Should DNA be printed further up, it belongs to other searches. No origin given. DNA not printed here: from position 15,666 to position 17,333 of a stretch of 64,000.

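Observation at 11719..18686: Compact divergent Rieske-oxygenase / extradiol-dioxygenase cluster with anion transporters but no electron-transfer partners, hydrolase or regulator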

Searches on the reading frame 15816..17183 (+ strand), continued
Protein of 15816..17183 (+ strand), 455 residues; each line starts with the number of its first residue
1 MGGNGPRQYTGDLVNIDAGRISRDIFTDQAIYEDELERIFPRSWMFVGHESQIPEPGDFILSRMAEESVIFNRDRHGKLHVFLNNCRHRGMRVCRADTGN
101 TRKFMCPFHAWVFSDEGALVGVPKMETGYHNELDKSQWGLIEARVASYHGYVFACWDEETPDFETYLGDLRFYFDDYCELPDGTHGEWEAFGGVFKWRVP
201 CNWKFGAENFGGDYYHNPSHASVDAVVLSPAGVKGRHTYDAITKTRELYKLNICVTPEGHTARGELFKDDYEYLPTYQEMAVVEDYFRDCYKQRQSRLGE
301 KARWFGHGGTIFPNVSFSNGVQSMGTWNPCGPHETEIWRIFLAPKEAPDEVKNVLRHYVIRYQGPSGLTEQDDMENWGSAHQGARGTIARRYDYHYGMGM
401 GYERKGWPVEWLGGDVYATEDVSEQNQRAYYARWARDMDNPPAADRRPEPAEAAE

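Call 11: find_encoding_contigs(protein=P0001, flank=10000, max_places=3)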
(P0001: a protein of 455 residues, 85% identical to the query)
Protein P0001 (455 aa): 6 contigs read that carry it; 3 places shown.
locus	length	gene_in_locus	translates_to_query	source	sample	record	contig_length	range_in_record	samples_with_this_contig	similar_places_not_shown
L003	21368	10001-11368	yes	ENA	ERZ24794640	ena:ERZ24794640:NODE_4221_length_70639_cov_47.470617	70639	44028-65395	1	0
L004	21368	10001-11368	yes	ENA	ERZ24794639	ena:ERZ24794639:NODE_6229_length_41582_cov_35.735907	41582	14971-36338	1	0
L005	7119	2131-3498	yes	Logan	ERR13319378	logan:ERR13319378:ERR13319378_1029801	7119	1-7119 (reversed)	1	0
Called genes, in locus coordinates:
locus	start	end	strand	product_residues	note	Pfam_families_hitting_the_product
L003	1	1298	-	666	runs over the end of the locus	PF01464:SLT, PF27553:SLT_superhelical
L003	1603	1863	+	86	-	PF06233:Usg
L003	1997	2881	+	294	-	PF00701:DHDPS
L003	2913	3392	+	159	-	PF01668:SmpB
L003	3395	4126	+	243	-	PF00174:Oxidored_molyb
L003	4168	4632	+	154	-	PF00255:GSHPx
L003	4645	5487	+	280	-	PF02668:TauD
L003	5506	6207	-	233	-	PF02798:GST_N, PF13417:GST_N_3, PF13409:GST_N_2, PF00043:GST_C, PF14497:GST_C_3 (weak), PF13410:GST_C_2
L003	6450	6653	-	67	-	PF13770:DUF4169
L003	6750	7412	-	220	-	PF03167:UDG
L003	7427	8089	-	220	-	PF01936:NYN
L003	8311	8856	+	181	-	PF01288:HPPK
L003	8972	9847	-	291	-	PF00903:Glyoxalase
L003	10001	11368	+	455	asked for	PF00355:Rieske, PF00848:Ring_hydroxyl_A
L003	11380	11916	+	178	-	PF00866:Ring_hydroxyl_B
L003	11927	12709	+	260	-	PF00106:adh_short, PF08659:KR, PF13561:adh_short_C2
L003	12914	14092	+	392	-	PF00155:Aminotran_1_2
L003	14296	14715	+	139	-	PF01192:RNA_pol_Rpb6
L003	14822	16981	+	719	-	PF01966:HD, PF13328:HD_4, PF01842:ACT (faint), PF04607:RelA_SpoT, PF02824:TGS, PF19296:RelA_AH, PF28438:RelA_RIS, PF13291:ACT_4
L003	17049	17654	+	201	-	PF09835:DUF2062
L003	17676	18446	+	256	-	PF03740:PdxJ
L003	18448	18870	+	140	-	PF01648:ACPS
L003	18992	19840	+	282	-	PF10502:Peptidase_S26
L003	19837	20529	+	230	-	PF14622:Ribonucleas_3_3, PF00636:Ribonuclease_3, PF00035:dsrm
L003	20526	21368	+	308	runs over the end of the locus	PF03193:RsgA_GTPase (faint), PF00009:GTP_EFTU, PF00350:Dynamin_N (faint), PF01926:MMR_HSR1, PF02421:FeoB_N, PF04548:AIG1 (weak), PF10662:PduV-EutP (weak), PF07650:KH_2, +1 more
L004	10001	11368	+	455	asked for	PF00355:Rieske, PF00848:Ring_hydroxyl_A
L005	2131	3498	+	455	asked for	PF00355:Rieske, PF00848:Ring_hydroxyl_A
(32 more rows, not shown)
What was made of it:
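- The five-gene stand-alone version sits between folK and rpoZ in L003 (call 11).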

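Call 13: find_related_loci(query=window:15816-17183:+, collection=genome_contigs, flank=10000)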
Query window:15816-17183:+ (455 aa) in genome_contigs; peptide patterns used: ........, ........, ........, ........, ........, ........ (x = any residue, [..] = any of these).
386 stretches matched a pattern; 341 encode a relative of the query (tblastn E <= 1e-3); the best 80 are kept; 80 distinct loci.
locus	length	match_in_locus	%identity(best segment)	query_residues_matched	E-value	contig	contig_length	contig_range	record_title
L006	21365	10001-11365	98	1-455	0e+0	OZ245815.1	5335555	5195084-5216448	MAG: Alphaproteobacteria bacterium isolate 7f0d7cf2-30dd-46ca-8880-9cb867015a81 genome assembly, chromosome: 1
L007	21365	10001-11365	95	1-455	0e+0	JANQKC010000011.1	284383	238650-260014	MAG: Alphaproteobacteria bacterium isolate PL25a_bin.144 k99_3070001, whole genome shotgun sequence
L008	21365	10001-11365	94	1-455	0e+0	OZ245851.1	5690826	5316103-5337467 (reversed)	MAG: Alphaproteobacteria bacterium isolate f9579e00-a57b-4436-9f3a-59dce60a56f0 genome assembly, chromosome: 1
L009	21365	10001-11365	85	1-455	0e+0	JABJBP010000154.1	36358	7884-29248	MAG: Rhodospirillaceae bacterium isolate SI073_bin34 k141_2975387, whole genome shotgun sequence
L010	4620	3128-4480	85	1-455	0e+0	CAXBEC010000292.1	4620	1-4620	MAG TPA_asm: uncultured Alphaproteobacteria bacterium isolate ERR2762182_binner13_Refined_36 genome assembly, contig: ER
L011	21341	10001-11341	85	9-455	0e+0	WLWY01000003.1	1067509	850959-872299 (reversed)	MAG: Alphaproteobacteria bacterium isolate MH-Pat-all_autometa_1-15 scf7180000017319.1067509, whole genome shotgun seque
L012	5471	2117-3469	83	1-455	0e+0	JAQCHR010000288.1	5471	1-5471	MAG: Proteobacteria bacterium isolate casp40-mb.248 NODE_34331_length_5471_cov_0.053053, whole genome shotgun sequence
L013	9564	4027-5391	83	1-455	0e+0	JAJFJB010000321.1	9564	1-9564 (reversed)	MAG: Alphaproteobacteria bacterium isolate OFTM273 OFTM273_320, whole genome shotgun sequence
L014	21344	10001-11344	83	7-455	0e+0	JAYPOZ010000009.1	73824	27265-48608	MAG: Rickettsiales bacterium isolate 139572_S173_metabat_bins_sens.tsv.117_sub NODE_274_length_73824_cov_7.787756, whole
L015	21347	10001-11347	84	6-455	0e+0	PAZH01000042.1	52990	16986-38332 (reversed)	MAG: Rhodospirillaceae bacterium isolate SP8 MHASMcontig_2481184, whole genome shotgun sequence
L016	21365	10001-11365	82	4-455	0e+0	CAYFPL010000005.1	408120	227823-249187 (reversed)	MAG TPA_asm: uncultured Rhodospirillaceae bacterium isolate ERP019367_co1_99 genome assembly, contig: NODE_29_length_408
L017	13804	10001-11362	81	1-455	0e+0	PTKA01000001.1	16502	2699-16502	MAG: Alphaproteobacteria bacterium MarineAlpha10_Bin3 CFH40_1, whole genome shotgun sequence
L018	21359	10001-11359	79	1-454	0e+0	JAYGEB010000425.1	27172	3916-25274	MAG: Alphaproteobacteria bacterium isolate OC6_4000m_MAG_82 OC6_4000m_contig_1136713, whole genome shotgun sequence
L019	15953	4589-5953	81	1-455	0e+0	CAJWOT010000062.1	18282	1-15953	MAG TPA_asm: uncultured Rhodospirillaceae bacterium isolate ERR599097_bin.110_MetaBAT_v2.12.1_MAG genome assembly, conti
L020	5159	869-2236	80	1-455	0e+0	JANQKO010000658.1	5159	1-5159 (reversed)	MAG: Alphaproteobacteria bacterium isolate PL25a_bin.159 k99_3019929, whole genome shotgun sequence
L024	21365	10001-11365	94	1-455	0e+0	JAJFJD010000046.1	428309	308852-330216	MAG: Alphaproteobacteria bacterium isolate OFTM110 OFTM110_45, whole genome shotgun sequence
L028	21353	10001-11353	77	5-455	0e+0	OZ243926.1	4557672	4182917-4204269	MAG: Rhodospirillales bacterium isolate f3036996-ea91-419f-bf8b-46094c79dfb2 genome assembly, chromosome: 1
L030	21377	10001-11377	77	5-455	0e+0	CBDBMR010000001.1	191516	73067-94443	MAG: Rhodospirillales bacterium isolate e27e2cbc-abdb-4762-b094-4e72ea50ec95 genome assembly, contig: contig_1, whole ge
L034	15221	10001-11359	77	5-455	0e+0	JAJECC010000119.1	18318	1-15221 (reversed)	MAG: Rhodospirillales bacterium isolate jk18x9bins.84 k141_107921, whole genome shotgun sequence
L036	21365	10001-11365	76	1-455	0e+0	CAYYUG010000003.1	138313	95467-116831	MAG TPA_asm: uncultured Rhodospirillaceae bacterium isolate SRP092796_co3_886 genome assembly, contig: NODE_63_length_13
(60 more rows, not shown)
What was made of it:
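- Several related loci have record names that appear to be from sponge or other host-associated MAGs (call 13).
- Tried and rejected: Rejected: the nearest genomes are uncultured Alphaproteobacteria MAGs (call 13).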

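Call 20: find_encoding_contigs(protein=P0014, flank=10000, max_places=1)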
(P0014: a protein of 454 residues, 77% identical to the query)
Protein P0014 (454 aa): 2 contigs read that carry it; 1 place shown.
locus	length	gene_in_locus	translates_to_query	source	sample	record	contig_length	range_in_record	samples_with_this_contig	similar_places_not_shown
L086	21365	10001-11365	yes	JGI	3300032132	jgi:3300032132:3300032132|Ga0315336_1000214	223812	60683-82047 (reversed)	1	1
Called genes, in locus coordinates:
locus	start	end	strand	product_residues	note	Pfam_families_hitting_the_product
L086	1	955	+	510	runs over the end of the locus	PF07690:MFS_1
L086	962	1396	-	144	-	PF03031:NIF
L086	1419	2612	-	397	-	PF02515:CoA_transf_3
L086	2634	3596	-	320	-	PF02423:OCD_Mu_crystall, PF01488:Shikimate_DH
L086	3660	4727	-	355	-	-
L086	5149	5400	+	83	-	-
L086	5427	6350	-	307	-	PF05013:FGase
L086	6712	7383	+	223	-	PF13417:GST_N_3, PF13409:GST_N_2, PF02798:GST_N (weak)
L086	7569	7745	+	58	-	-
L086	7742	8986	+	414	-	PF00072:Response_reg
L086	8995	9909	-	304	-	PF00903:Glyoxalase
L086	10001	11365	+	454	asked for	PF00355:Rieske, PF00848:Ring_hydroxyl_A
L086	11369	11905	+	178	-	PF13577:SnoaL_4 (weak), PF00866:Ring_hydroxyl_B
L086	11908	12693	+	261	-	PF00106:adh_short, PF08659:KR, PF13561:adh_short_C2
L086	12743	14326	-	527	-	PF12860:PAS_7, PF00512:HisKA, PF02518:HATPase_c, PF00072:Response_reg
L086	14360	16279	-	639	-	PF06808:DctM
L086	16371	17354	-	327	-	PF16868:NMT1_3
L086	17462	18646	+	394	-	PF00155:Aminotran_1_2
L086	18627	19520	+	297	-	PF00561:Abhydrolase_1, PF12697:Abhydrolase_6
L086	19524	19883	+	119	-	PF04343:DUF488, PF22751:DUF488-N3a, PF22752:DUF488-N3i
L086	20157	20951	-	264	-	PF00106:adh_short, PF13561:adh_short_C2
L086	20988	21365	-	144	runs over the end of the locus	-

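Call 21: find_encoding_contigs(protein=P0020, flank=10000, max_places=1)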
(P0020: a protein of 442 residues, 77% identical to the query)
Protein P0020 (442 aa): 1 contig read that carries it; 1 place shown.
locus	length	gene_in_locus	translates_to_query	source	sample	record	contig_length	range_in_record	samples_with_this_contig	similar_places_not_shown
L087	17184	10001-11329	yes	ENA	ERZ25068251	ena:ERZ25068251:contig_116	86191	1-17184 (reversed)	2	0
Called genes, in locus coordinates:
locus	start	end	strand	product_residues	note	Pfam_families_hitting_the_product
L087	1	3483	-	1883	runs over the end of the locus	-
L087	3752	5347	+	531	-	PF00664:ABC_membrane, PF00005:ABC_tran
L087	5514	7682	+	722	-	PF00664:ABC_membrane, PF00005:ABC_tran, PF13304:AAA_21 (faint)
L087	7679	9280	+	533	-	PF25919:BSH_CusB (weak), PF25973:BSH_CzcB (weak), PF25994:HH_AprE, PF26002:Beta-barrel_AprE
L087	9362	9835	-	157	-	PF22381:Staph_reg_Sar_Rot, PF12802:MarR_2, PF01047:MarR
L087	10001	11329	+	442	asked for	PF00355:Rieske, PF00848:Ring_hydroxyl_A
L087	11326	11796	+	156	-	-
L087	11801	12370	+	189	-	PF00866:Ring_hydroxyl_B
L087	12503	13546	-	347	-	PF02311:AraC_binding (faint), PF07883:Cupin_2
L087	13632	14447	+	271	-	PF01209:Ubie_methyltran, PF13489:Methyltransf_23, PF13847:Methyltransf_31, PF08241:Methyltransf_11, PF08242:Methyltransf_12, PF13649:Methyltransf_25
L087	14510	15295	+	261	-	PF00106:adh_short, PF08659:KR, PF13561:adh_short_C2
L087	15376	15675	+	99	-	PF03992:ABM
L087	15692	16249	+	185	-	PF00202:Aminotran_3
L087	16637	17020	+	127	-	PF00202:Aminotran_3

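Call 22: find_encoding_contigs(protein=P0007, flank=10000, max_places=1)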
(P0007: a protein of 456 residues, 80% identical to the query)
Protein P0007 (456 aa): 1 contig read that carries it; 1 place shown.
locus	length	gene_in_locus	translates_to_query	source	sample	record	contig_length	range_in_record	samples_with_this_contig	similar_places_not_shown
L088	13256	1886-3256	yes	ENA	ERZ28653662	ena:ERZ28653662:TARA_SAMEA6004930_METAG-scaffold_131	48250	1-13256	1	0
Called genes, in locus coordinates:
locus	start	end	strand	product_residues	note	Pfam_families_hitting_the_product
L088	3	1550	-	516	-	?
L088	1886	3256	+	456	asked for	PF00355:Rieske, PF00848:Ring_hydroxyl_A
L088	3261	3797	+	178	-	PF13577:SnoaL_4 (weak), PF00866:Ring_hydroxyl_B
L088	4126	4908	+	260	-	PF00106:adh_short, PF08659:KR, PF13561:adh_short_C2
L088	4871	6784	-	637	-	PF06808:DctM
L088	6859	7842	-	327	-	PF16868:NMT1_3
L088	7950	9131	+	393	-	PF00155:Aminotran_1_2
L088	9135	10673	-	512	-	PF01970:TctA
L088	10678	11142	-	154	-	PF07331:TctB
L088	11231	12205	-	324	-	PF03401:TctC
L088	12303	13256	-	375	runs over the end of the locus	PF13531:SBP_bac_11, PF13416:SBP_bac_8, PF13343:SBP_bac_6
